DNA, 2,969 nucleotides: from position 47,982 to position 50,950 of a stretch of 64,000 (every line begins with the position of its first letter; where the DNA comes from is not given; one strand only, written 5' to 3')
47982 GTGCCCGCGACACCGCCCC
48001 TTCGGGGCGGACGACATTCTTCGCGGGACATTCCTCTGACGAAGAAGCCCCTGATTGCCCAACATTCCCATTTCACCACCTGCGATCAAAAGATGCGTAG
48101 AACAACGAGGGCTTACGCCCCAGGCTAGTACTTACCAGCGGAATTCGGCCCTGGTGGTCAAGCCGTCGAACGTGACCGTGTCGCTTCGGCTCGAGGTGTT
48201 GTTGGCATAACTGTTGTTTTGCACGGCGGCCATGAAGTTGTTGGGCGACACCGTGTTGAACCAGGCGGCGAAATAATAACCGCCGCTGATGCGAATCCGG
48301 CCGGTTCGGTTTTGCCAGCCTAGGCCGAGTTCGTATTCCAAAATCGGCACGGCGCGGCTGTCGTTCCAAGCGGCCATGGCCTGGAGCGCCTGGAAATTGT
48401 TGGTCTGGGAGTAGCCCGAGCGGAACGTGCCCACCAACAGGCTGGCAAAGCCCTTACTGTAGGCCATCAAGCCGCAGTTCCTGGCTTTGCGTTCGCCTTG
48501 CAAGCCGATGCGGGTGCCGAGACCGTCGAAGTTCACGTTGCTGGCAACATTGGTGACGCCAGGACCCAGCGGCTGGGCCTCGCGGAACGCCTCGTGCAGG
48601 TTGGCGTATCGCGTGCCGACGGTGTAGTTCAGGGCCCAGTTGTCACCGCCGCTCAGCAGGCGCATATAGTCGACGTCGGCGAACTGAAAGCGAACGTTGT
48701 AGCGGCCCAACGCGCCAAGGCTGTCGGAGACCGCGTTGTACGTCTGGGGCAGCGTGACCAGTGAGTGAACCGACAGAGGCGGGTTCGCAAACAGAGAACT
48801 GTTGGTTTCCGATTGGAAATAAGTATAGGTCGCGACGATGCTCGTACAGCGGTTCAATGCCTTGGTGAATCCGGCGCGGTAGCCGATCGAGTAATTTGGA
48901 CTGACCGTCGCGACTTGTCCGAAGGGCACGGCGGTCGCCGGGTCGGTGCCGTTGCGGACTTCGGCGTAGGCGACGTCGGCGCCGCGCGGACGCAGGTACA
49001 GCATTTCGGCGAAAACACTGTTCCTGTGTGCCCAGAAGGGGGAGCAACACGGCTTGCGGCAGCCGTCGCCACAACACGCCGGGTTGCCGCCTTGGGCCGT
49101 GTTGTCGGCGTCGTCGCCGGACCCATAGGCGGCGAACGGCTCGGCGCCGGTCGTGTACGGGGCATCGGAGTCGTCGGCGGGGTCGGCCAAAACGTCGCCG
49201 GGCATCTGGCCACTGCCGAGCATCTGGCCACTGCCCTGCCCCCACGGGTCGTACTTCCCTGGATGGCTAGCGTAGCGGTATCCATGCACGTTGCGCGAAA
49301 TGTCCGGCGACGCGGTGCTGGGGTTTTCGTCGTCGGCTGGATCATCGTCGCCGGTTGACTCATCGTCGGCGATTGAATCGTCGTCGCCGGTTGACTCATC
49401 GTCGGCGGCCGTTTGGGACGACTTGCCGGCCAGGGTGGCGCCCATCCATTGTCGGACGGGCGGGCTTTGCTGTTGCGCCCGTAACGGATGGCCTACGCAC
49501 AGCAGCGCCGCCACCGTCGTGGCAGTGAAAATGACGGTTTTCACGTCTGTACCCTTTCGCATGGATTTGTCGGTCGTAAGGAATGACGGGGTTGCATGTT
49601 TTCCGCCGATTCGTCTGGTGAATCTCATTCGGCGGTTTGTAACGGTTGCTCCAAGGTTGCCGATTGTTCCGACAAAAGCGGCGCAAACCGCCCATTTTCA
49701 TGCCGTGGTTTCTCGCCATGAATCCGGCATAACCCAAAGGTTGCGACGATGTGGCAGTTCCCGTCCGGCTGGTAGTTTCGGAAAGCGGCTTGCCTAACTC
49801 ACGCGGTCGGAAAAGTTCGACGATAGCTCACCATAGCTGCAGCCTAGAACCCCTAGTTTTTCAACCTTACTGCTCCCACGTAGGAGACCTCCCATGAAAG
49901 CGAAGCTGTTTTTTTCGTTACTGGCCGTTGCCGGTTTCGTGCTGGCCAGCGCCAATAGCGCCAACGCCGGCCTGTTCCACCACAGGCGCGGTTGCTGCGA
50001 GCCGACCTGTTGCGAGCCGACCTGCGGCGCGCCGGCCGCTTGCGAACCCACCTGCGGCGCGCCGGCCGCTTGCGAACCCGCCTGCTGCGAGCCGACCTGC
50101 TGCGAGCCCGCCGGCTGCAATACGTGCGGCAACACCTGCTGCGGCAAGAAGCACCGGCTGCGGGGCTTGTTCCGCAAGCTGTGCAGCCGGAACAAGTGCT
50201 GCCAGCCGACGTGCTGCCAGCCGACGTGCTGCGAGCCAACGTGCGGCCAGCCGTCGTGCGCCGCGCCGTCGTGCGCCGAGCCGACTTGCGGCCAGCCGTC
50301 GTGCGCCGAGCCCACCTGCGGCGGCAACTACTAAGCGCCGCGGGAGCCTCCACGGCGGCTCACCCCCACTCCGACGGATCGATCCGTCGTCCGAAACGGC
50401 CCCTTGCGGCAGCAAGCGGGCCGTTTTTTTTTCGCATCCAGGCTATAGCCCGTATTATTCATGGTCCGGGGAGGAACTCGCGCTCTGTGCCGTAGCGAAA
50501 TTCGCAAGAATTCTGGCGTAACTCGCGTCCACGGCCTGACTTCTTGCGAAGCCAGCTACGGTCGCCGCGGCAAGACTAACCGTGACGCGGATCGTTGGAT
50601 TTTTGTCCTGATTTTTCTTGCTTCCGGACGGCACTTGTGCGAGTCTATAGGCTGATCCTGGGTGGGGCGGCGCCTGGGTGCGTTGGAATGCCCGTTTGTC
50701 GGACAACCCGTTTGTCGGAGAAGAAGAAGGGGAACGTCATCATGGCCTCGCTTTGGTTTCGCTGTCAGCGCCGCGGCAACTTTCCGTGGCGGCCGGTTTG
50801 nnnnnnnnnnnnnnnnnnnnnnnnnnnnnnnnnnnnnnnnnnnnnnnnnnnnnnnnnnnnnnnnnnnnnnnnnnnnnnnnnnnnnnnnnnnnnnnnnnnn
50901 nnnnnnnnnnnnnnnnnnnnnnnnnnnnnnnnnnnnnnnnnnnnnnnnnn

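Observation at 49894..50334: Secreted 24%-cysteine protein built from CC-E/Q-P-T-C pentapeptides (keratin-associated-protein-like)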

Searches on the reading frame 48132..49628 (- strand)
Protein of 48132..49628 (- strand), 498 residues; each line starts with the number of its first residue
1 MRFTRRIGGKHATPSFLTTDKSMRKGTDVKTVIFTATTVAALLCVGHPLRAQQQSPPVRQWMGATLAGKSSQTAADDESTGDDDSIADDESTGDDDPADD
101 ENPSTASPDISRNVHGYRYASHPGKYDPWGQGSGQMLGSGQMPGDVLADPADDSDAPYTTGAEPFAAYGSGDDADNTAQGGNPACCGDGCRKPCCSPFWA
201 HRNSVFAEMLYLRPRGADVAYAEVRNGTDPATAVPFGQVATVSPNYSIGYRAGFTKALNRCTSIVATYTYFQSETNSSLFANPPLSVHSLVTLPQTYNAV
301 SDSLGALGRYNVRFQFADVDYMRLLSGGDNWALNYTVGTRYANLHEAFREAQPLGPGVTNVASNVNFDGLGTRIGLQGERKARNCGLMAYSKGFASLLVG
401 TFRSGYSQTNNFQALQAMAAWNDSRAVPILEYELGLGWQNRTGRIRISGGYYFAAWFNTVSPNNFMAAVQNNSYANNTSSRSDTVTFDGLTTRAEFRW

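Call 6: search_protein_families(library=pfam, proteins=[window:48132-49628:-], max_evalue=1)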
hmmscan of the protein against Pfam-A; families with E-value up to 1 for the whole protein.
window:48132-49628:- (498 aa): 1 family
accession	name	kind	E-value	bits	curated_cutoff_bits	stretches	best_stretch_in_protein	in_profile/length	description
PF05150.18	Legionella_OMP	-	7.4e-26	91.2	25.4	1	200-491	6-274/281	Legionella pneumophila major outer membrane protein precursor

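Call 7: search_protein_families(library=ncbifam, proteins=[window:48132-49628:-], max_evalue=1)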
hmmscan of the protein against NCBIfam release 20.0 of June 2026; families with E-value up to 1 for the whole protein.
window:48132-49628:- (498 aa): 0 families

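Call 64: find_homologous_proteins(query=window:48132-49562:-, max_evalue=0.00001)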
Query window:48132-49562:- (476 aa): 78 proteins with E <= 0.00001 among 8000 candidates.
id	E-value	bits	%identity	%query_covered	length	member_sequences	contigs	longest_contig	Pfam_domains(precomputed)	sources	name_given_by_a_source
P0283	0.0e+0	1101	100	100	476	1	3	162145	PF05150.19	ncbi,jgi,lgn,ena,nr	ncbi:MAG TPA: Lpg1974 family pore-forming outer membrane protein [Pirellulales bacterium]|nr:Lpg1974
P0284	5.1e-185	634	65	100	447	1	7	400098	PF05150.19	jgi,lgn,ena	-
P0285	2.2e-178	612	62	99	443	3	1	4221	PF05150.19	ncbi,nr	ncbi:MAG TPA: Lpg1974 family pore-forming outer membrane protein [Pirellulales bacterium]|nr:Lpg1974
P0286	9.7e-127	442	61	68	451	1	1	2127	PF05150.19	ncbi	-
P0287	1.7e-126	441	63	63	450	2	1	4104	PF05150.19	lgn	-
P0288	1.9e-126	441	50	99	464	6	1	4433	PF05150.19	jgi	jgi:hypothetical protein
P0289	2.0e-126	441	48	99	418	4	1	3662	PF05150.19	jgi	jgi:hypothetical protein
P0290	2.5e-126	440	61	65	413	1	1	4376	PF05150.19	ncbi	-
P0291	3.5e-126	440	63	63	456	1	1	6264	PF05150.19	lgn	-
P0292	3.6e-126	440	61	67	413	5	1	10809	PF05150.19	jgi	-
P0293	8.4e-126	439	63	64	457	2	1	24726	PF05150.19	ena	-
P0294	9.3e-126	438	63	64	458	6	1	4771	PF05150.19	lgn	-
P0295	4.7e-124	433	62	66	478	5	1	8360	PF05150.19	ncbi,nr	ncbi:MAG TPA: Lpg1974 family pore-forming outer membrane protein [Pirellulales bacterium]|nr:Lpg1974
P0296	5.2e-124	433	62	67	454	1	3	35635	PF05150.19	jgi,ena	-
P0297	6.3e-124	432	55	74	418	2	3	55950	PF05150.19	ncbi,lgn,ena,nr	ncbi:MAG TPA: Lpg1974 family pore-forming outer membrane protein [Pirellulales bacterium]|nr:Lpg1974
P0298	1.0e-123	432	60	66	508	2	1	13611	PF05150.19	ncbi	-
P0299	1.2e-123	431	55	76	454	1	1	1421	PF05150.19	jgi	jgi:hypothetical protein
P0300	3.1e-123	430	60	66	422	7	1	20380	PF05150.19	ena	-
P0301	4.3e-123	430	61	63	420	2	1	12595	PF05150.19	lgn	-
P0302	9.0e-123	429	61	66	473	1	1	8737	PF05150.19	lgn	-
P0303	2.0e-122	427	58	66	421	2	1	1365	PF05150.19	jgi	-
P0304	1.6e-121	424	57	73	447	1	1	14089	PF05150.19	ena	-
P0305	1.6e-119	418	59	65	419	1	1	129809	PF05150.19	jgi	jgi:hypothetical protein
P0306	2.4e-119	417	60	63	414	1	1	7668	PF05150.19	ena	-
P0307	3.0e-117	410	47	99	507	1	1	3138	PF05150.19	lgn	-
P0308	1.5e-116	408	45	99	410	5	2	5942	PF05150.19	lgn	-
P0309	3.1e-112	394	58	67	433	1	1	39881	PF05150.19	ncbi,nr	ncbi:MAG TPA: Lpg1974 family pore-forming outer membrane protein [Pirellulales bacterium]|nr:Lpg1974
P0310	1.3e-111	392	57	66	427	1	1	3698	PF05150.19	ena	-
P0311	2.9e-111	391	55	69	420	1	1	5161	PF05150.19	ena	-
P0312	3.0e-111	391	57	67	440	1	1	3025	PF05150.19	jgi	jgi:hypothetical protein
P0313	7.2e-111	389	55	69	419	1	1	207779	PF05150.19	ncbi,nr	ncbi:MAG TPA: Lpg1974 family pore-forming outer membrane protein [Pirellulales bacterium]|nr:Lpg1974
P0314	1.1e-110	389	56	64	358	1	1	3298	PF05150.19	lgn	-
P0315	3.9e-110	387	57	67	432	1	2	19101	PF05150.19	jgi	jgi:hypothetical protein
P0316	4.6e-110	387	57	66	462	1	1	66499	PF05150.19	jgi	jgi:hypothetical protein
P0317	6.2e-110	386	56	68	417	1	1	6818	PF05150.19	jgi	jgi:hypothetical protein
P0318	9.9e-110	386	53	69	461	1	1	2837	PF05150.19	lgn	-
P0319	1.5e-109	385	55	71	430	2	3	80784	PF05150.19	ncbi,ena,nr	ncbi:MAG TPA: Lpg1974 family pore-forming outer membrane protein [Pirellulales bacterium]|nr:Lpg1974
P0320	3.1e-109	384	57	66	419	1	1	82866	PF05150.19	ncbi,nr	ncbi:MAG TPA: Lpg1974 family pore-forming outer membrane protein [Pirellulales bacterium]|nr:Lpg1974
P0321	9.4e-109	382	55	63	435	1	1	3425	PF05150.19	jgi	jgi:hypothetical protein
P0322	1.1e-106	375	55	67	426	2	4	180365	PF05150.19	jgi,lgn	jgi:hypothetical protein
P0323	2.0e-106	375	53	69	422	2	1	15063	PF05150.19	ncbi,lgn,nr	ncbi:MAG TPA: Lpg1974 family pore-forming outer membrane protein [Pirellulales bacterium]|nr:Lpg1974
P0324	2.8e-106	374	48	84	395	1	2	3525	PF05150.19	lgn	-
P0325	3.2e-105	371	56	63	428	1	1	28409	PF05150.19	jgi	jgi:hypothetical protein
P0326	2.6e-104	368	51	71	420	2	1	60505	PF05150.19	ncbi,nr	ncbi:MAG TPA: Lpg1974 family pore-forming outer membrane protein [Pirellulales bacterium]|nr:Lpg1974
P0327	4.0e-104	367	52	71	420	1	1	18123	PF05150.19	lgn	-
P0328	7.0e-104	366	56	66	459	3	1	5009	PF05150.19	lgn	-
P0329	1.7e-103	365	56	64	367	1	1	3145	PF05150.19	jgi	jgi:hypothetical protein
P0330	3.7e-103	364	53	68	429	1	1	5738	PF05150.19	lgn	-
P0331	8.0e-103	363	53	67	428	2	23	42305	PF05150.19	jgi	jgi:hypothetical protein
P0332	2.5e-102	361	54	66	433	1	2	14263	PF05150.19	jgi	jgi:hypothetical protein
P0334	5.4e-100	353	51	71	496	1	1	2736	PF05150.19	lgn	-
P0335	8.4e-100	353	52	71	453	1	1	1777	PF05150.19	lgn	-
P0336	1.4e-99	352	52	64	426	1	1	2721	PF05150.19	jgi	jgi:hypothetical protein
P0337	4.4e-98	347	52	67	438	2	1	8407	PF05150.19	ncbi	-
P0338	7.8e-98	346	52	71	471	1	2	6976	PF05150.19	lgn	-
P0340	5.4e-97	344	49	72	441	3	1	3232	PF05150.19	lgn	-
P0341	9.9e-94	333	47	77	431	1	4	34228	PF05150.19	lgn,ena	-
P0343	1.7e-90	322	49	75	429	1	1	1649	PF05150.19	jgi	jgi:hypothetical protein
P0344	1.9e-88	315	49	64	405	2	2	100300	PF05150.19,PF07585.18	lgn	-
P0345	1.5e-87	312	51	64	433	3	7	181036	PF05150.19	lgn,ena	-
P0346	3.7e-87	311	47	72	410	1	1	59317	PF05150.19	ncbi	-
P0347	5.6e-86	307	41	99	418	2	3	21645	PF05150.19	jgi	-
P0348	1.5e-85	306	49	64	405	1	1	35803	PF05150.19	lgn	-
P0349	3.8e-80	288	43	67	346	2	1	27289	PF05150.19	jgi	jgi:hypothetical protein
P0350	6.7e-76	274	46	73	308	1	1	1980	PF05150.19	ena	-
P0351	5.7e-68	248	40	66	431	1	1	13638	PF05150.19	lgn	-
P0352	2.7e-65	239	43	63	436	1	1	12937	PF05150.19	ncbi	-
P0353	2.8e-65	239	43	67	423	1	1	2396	PF05150.19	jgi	jgi:hypothetical protein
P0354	3.0e-62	229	36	73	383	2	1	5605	PF05150.19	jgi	-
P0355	2.2e-61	226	42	62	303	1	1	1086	PF05150.19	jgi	jgi:hypothetical protein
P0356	5.0e-58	215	37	66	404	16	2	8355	PF05150.19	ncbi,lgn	-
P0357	8.2e-58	214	37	66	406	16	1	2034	PF05150.19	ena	-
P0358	8.3e-58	214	39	65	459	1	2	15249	PF05150.19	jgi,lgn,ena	-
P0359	5.9e-55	205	38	73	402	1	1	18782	PF05150.19,PF07585.18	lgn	-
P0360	2.1e-54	203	33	66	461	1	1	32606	PF05150.19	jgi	jgi:Legionella pneumophila major outer membrane protein precursor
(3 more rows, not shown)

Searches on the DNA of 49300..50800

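Call 57: search_rna_families(source=window, start=49300, end=50800, threshold=evalue, max_evalue=1)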
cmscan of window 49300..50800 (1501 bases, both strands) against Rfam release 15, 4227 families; matches with E-value up to 1: 3.
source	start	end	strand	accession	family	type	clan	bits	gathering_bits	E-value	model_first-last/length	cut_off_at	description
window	50140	50219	-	RF03756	mir-4891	Gene; miRNA;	-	23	100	0.068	1-88/88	no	mir-4891 microRNA precursor family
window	50155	50193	+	RF03766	mir-3155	Gene; miRNA;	-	21.9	70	0.14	1-56/56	no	mir-3155 microRNA precursor family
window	50095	50222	-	RF01390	isrG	Gene; sRNA;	-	15.6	100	0.14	1-279/279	no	isrG Hfq binding RNA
